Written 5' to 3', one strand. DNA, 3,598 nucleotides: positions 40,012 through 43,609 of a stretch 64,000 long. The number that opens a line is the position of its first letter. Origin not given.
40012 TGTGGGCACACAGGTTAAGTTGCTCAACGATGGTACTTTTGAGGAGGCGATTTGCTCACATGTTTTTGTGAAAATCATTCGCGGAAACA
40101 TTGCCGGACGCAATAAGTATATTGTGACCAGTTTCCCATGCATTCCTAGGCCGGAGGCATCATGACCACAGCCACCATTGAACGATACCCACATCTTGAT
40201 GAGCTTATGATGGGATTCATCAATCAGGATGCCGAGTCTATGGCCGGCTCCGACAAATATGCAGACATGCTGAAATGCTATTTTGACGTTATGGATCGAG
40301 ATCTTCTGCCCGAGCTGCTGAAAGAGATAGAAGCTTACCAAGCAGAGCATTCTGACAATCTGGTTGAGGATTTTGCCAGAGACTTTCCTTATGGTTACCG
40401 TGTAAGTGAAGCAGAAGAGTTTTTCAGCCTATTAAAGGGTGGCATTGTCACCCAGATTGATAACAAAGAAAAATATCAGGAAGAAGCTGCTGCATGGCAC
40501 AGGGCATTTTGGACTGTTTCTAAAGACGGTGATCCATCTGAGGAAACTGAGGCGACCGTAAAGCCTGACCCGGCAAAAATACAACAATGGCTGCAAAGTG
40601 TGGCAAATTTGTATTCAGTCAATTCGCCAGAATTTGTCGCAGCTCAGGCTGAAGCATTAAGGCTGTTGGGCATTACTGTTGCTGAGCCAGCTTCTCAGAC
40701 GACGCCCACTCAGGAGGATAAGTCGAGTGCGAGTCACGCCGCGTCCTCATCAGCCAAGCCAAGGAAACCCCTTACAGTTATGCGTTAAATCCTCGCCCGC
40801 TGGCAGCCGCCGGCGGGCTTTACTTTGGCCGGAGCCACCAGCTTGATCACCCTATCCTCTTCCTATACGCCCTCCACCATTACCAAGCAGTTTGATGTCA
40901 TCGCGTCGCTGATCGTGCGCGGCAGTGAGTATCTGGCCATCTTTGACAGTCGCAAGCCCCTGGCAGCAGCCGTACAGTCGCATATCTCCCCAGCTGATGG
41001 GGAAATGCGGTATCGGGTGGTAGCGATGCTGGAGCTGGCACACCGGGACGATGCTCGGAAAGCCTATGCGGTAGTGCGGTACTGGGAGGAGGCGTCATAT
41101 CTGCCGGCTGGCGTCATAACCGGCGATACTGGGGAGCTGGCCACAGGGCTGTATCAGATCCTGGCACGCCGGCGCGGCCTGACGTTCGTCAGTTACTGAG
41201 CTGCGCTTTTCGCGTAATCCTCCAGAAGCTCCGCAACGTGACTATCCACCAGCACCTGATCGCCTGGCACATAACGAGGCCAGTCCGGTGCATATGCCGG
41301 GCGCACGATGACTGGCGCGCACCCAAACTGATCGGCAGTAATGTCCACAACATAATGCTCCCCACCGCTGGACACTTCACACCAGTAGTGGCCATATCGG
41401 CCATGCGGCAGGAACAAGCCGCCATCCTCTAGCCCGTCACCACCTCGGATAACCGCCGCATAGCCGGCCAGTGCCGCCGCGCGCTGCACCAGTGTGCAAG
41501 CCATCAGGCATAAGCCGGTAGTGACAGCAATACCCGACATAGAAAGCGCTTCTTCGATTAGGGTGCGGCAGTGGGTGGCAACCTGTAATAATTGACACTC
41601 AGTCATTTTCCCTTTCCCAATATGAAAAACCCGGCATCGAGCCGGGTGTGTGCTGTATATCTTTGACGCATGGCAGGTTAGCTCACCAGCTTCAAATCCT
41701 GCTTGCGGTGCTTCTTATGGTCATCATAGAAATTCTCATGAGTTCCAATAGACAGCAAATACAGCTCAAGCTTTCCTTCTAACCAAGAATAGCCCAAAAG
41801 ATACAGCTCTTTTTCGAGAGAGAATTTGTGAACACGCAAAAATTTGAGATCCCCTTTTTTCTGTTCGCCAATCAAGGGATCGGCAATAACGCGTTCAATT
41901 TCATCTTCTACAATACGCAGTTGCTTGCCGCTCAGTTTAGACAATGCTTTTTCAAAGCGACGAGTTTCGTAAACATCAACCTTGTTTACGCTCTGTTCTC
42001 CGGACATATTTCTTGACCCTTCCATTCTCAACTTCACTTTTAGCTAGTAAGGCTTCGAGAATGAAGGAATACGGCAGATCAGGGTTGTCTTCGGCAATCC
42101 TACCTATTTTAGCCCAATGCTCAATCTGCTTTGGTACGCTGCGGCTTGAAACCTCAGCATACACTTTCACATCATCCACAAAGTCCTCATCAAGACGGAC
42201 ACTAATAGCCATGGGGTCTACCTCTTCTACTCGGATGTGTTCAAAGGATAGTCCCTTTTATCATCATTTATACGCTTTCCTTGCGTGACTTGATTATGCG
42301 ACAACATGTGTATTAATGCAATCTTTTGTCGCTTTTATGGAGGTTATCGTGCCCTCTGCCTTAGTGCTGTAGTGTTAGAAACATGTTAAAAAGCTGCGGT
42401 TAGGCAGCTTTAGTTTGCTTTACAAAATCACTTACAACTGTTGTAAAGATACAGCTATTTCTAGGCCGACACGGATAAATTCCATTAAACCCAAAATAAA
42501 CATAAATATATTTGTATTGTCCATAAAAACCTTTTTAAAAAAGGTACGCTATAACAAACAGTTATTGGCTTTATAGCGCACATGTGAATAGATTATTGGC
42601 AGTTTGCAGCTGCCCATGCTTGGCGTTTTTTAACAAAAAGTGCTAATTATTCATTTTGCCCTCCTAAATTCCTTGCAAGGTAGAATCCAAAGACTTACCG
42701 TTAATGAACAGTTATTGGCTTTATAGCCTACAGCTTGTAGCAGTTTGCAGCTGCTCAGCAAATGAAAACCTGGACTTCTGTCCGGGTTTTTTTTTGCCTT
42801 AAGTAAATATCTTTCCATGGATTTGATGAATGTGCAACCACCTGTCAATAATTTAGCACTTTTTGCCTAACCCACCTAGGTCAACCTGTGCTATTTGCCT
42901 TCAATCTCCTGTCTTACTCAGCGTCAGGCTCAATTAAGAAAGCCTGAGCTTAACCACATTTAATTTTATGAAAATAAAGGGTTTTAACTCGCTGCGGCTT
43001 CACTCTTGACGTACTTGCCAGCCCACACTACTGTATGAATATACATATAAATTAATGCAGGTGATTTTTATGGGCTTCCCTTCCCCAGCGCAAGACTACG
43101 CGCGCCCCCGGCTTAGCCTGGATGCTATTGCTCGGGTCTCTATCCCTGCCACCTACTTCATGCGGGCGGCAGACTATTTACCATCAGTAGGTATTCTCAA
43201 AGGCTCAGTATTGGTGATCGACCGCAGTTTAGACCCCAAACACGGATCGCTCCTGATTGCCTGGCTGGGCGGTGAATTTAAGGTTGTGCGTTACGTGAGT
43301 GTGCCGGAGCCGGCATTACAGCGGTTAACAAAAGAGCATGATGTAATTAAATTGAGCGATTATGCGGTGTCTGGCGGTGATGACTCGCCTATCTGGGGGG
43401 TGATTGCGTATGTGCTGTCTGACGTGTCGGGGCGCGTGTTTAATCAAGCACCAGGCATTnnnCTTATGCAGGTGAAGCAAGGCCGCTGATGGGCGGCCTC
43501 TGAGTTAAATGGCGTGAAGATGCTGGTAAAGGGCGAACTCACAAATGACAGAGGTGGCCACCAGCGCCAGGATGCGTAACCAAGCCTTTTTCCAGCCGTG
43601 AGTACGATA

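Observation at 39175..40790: Translationally coupled putative toxin/immunity pair preceded by a 420-bp non-coding region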

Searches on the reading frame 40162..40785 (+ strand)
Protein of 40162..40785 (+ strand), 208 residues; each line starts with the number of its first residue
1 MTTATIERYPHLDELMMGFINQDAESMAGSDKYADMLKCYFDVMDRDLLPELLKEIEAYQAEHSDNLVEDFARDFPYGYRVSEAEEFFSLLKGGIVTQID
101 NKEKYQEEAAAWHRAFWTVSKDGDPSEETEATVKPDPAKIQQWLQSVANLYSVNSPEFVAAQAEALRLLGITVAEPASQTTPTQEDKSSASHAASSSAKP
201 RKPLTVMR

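Call 3: search_protein_families(library=pfam, proteins=[window:40162-40785:+], max_evalue=0.1)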
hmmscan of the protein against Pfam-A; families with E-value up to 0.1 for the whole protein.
window:40162-40785:+ (208 aa): 2 families
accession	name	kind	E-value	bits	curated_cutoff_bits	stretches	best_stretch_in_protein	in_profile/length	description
PF18593.6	CdiI_2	-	3e-08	34.7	26.7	1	8-79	1-71/91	CdiI immunity protein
PF09986.15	DUF2225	-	0.093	12.9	21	0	39-129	54-138/214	Uncharacterized protein conserved in bacteria (DUF2225)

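Call 4: search_protein_families(library=ncbifam, proteins=[window:40162-40785:+], max_evalue=0.1)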
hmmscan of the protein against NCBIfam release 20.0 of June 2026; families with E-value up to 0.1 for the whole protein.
window:40162-40785:+ (208 aa): 0 families

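Call 13: search_solved_structures(query=window:40162-40785:+, max_evalue=1, show_alignments=2)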
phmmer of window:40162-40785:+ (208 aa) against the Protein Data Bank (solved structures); distinct sequences matched with E-value up to 1: 1.
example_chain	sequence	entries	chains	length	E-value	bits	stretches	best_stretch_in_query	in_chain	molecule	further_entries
5ig9_A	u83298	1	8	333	0.25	14.5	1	87-151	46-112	ATP grasp ligase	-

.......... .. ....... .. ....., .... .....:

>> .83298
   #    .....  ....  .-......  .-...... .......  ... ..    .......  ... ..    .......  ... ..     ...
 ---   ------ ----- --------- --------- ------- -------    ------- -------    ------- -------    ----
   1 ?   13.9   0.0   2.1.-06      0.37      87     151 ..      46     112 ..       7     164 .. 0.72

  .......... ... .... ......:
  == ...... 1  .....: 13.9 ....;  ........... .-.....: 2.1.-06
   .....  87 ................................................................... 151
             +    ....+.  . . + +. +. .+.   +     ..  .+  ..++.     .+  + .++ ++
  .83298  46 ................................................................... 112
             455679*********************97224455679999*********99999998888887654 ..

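Call 15: find_homologous_proteins(query=window:40162-40785:+)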
Query window:40162-40785:+ (208 aa): 1 proteins with E <= 0.001 among 284 candidates.
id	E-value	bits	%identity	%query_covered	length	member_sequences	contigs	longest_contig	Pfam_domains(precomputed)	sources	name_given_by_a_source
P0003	9.3e-133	458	100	100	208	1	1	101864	PF18593.7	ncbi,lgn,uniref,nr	ncbi:contact-dependent growth inhibition system immunity protein [Nissabacter sp. SGAir0207]|uniref:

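Call 19: search_protein_families(library=padloc, proteins=[window:40162-40785:+], max_evalue=0.1)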
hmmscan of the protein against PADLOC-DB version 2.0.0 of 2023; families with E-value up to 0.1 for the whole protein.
window:40162-40785:+ (208 aa): 0 families

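Call 20: search_protein_families(library=phrogs, proteins=[window:40162-40785:+], max_evalue=0.01)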
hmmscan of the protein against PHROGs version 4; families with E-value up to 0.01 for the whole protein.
window:40162-40785:+ (208 aa): 0 families

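Call 65: search_solved_structures(query=A5, max_evalue=10, show_alignments=2)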
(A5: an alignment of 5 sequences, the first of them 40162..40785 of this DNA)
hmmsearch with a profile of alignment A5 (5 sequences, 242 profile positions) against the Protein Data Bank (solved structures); distinct sequences matched with E-value up to 10: 2.
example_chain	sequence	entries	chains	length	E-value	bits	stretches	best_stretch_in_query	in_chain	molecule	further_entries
8ec3_A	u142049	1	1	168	0.016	18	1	47-113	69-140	Fibronectin-binding protein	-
5e3e_A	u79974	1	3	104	0.045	16.5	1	7-41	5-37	CdiI immunity protein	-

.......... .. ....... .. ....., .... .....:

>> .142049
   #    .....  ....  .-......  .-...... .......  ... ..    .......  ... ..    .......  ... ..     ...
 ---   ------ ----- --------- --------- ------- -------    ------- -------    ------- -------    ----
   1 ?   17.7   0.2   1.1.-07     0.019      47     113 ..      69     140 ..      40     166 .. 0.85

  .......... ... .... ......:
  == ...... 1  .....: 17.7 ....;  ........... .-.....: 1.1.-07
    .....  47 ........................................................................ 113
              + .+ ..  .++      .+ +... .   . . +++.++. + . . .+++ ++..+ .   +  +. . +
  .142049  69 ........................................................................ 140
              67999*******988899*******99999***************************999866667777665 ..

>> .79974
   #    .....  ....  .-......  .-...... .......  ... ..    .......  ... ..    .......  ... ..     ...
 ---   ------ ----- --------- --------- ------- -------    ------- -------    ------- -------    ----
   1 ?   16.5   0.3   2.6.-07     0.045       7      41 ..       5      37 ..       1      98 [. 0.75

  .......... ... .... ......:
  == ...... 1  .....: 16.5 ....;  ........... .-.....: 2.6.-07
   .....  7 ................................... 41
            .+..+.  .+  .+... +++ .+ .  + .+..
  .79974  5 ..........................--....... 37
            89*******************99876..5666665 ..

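Call 71: predict_structure(protein=window:40162-40785:+)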
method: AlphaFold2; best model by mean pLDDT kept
length: 208 residues; sequences in the alignment: 1
mean_pLDDT: 57.4   pTM: 0.39
mean pLDDT of the five models: 57.4, 50.7, 44.2, 43.4, 42.0
residues with pLDDT >= 90: 0; 70-90: 21; 50-70: 133; < 50: 54
segments of 3 or more residues with pLDDT < 50: 1-6, 21-30, 121-123, 127-130, 175-188, 192-198
pLDDT, mean of each block of 10 residues (from residue 1): 49 62 46 56 66 78 67 55 60 68 54 54 49 62 63 66 63 46 42 45 53
secondary structure, 60 per line:
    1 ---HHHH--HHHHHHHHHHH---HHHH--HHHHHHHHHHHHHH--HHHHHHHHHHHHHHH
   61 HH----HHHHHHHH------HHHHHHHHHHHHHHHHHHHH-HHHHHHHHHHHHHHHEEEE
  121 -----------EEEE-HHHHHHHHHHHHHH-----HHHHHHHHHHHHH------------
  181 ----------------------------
elements in order: H4-7 H10-20 H24-27 H30-43 H46-62 H67-74 H81-100 H102-116 E117-120 E132-135 H137-150 H156-168

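Call 73: search_dna_similar(query=window:40162-40785:+, collection=plasmids, mode=protein, max_rows=20, max_evalue=0.001)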
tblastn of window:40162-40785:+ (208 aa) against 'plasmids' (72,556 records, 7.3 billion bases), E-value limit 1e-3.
No match.

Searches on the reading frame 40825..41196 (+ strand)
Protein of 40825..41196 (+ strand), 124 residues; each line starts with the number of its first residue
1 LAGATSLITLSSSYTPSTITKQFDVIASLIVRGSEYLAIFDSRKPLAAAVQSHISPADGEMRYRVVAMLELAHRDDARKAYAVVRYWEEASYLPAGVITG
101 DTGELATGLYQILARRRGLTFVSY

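Call 3: search_protein_families(library=pfam, proteins=[window:40825-41196:+], max_evalue=0.1)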
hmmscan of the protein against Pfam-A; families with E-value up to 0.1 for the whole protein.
window:40825-41196:+ (124 aa): 0 families

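Call 4: search_protein_families(library=ncbifam, proteins=[window:40825-41196:+], max_evalue=0.1)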
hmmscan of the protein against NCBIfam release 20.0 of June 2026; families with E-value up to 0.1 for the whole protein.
window:40825-41196:+ (124 aa): 0 families

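Call 19: search_protein_families(library=padloc, proteins=[window:40825-41196:+], max_evalue=0.1)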
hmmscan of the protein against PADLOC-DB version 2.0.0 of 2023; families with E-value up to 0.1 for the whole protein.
window:40825-41196:+ (124 aa): 0 families

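Call 20: search_protein_families(library=phrogs, proteins=[window:40825-41196:+], max_evalue=0.01)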
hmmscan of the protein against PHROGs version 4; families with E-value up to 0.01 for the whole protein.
window:40825-41196:+ (124 aa): 2 families
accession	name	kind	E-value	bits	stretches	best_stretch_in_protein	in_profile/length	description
phrog_7522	-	unknown function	4.6e-15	56.5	1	4-122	10-131/210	-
phrog_7349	-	unknown function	5.9e-05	24.3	1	13-97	7-78/94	-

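Call 50: search_dna_similar(query=window:40825-41196:+, collection=phages, mode=protein, max_rows=15)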
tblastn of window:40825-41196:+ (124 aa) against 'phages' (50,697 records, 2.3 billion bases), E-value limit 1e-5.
Records with a match: 5; places in all: 5; records where one place covers at least 80% of the query: 4.
Best place of each record, by identity: <60% 5.
By first word of the organism name: Escherichia 3; Salmonella 2.
By host as written in the record: Escherichia coli 3; Salmonella enterica subsp. enterica serovar Indiana J46 2.
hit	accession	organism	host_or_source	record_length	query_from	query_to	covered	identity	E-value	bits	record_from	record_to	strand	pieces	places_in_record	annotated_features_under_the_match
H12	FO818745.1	Escherichia phage RCS47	Escherichia coli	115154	1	123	99%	31.3%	2e-13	71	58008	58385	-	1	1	conserved protein of unknown function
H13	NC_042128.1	Escherichia phage RCS47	Escherichia coli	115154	1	123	99%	31.3%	2e-13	71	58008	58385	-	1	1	hypothetical protein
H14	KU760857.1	Salmonella phage SJ46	Salmonella enterica subsp. enterica ...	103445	1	123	99%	31.3%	2e-13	71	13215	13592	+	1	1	hypothetical protein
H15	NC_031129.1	Salmonella phage SJ46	Salmonella enterica subsp. enterica ...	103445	1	123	99%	31.3%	2e-13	71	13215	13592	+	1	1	hypothetical protein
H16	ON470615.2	Escherichia phage vB_EcoM-673R5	Escherichia coli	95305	33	123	73%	35.4%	1e-6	52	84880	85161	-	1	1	hypothetical protein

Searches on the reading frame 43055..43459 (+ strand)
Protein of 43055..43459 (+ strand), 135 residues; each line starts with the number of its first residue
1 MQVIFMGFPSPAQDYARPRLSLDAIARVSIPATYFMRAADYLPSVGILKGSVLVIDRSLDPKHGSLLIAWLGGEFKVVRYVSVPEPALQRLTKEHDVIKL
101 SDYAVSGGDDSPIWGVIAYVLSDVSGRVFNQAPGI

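Call 20: search_protein_families(library=phrogs, proteins=[window:43055-43459:+], max_evalue=0.01)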
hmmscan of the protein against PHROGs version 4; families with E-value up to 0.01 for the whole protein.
window:43055-43459:+ (135 aa): 3 families
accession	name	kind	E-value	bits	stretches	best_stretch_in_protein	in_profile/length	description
phrog_811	-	DNA, RNA and nucleotide metabolism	3.9e-32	111.7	1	4-125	19-136/140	UmuD-like protein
phrog_10470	-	DNA, RNA and nucleotide metabolism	6.8e-14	52.5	1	45-125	4-79/79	UmuD-like protein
phrog_3469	-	DNA, RNA and nucleotide metabolism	7.1e-05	23.6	1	6-76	1-60/106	UmuD-like protein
